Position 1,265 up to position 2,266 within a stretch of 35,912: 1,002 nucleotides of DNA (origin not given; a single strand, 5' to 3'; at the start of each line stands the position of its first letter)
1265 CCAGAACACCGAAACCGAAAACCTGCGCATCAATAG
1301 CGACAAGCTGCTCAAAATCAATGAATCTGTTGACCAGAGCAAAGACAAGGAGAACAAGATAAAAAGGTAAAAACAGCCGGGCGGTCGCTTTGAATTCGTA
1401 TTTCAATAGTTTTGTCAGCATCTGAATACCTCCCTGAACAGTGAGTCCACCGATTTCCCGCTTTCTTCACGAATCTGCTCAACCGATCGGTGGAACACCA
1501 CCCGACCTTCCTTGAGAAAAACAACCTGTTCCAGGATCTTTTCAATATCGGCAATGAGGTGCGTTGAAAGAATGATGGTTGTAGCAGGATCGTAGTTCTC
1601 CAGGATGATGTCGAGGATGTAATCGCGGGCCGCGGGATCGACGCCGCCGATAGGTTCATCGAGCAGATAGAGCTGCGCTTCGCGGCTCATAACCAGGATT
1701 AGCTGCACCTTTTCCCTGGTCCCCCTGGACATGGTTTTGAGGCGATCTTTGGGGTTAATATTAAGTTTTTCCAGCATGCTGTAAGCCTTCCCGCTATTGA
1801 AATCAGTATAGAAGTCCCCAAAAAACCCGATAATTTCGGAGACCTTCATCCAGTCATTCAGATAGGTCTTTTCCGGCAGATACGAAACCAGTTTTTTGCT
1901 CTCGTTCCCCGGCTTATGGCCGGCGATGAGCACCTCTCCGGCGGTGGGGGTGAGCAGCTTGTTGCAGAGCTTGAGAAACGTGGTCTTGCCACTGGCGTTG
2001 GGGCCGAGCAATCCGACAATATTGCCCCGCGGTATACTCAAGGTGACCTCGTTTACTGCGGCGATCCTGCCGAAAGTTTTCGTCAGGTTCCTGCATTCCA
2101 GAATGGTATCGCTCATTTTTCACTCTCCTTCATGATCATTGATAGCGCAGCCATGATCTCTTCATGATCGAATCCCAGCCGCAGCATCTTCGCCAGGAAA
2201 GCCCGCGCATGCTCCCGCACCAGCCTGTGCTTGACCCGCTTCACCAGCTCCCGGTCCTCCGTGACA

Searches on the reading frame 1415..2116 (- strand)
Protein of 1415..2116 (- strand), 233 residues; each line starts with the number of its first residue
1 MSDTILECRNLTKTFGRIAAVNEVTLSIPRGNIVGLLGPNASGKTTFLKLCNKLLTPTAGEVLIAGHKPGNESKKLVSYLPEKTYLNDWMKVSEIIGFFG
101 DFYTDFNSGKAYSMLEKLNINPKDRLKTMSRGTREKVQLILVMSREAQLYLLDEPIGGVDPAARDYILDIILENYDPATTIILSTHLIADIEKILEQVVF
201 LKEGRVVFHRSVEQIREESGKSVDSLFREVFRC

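Call 41: search_protein_families(library=pfam, proteins=[window:1415-2116:-], max_evalue=0.00001)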
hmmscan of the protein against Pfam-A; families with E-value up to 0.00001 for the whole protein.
window:1415-2116:- (233 aa): 2 families
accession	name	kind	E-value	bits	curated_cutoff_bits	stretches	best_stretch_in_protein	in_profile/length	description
PF00005.33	ABC_tran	-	3.2e-23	83.3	25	1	22-156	2-136/137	ABC transporter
PF13304.12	AAA_21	-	1.2e-10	42.3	27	0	125-186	234-298/304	AAA domain, putative AbiEii toxin, Type IV TA system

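Call 48: find_encoding_contigs(protein=window:1415-2116:-, flank=10000, max_places=4)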
Protein window:1415-2116:- (233 aa): 9 contigs read that carry it; 4 places shown.
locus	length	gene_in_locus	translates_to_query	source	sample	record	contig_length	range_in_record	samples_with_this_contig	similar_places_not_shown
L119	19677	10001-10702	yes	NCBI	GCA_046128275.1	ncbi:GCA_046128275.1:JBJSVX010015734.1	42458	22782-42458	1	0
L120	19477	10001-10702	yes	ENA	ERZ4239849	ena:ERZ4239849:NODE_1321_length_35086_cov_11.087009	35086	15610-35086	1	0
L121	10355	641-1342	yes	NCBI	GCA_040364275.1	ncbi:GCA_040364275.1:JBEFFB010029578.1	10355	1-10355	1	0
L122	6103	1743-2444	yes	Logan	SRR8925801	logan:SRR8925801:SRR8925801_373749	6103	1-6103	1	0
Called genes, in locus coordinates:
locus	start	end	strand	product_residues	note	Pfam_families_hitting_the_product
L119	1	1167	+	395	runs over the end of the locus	PF13439:Glyco_transf_4, PF13579:Glyco_trans_4_4, PF00534:Glycos_transf_1, PF13692:Glyco_trans_1_4, PF13524:Glyco_trans_1_2 (weak)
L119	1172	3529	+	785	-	-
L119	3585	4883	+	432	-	PF05193:Peptidase_M16_C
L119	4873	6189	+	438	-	PF00675:Peptidase_M16, PF05193:Peptidase_M16_C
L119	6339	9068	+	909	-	PF00202:Aminotran_3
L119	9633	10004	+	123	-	PF00392:GntR, PF13730:HTH_36 (weak)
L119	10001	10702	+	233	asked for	PF00005:ABC_tran, PF13304:AAA_21 (weak)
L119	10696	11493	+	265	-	-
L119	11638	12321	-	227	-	PF01613:Flavin_Reduct, PF00301:Rubredoxin, PF21349:RUBY_RBDX (faint)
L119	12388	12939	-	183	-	PF01202:SKI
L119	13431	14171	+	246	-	PF00440:TetR_N, PF13305:TetR_C_33 (weak)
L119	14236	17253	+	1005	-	PF02901:PFL-like, PF01228:Gly_radical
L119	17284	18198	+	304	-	PF04055:Radical_SAM, PF13353:Fer4_12, PF12838:Fer4_7 (faint), PF00037:Fer4 (weak), PF12837:Fer4_6 (weak)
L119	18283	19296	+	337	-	PF01551:Peptidase_M23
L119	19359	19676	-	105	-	?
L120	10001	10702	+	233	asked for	PF00005:ABC_tran, PF13304:AAA_21 (weak)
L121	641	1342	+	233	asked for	PF00005:ABC_tran, PF13304:AAA_21 (weak)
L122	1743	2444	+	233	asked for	PF00005:ABC_tran, PF13304:AAA_21 (weak)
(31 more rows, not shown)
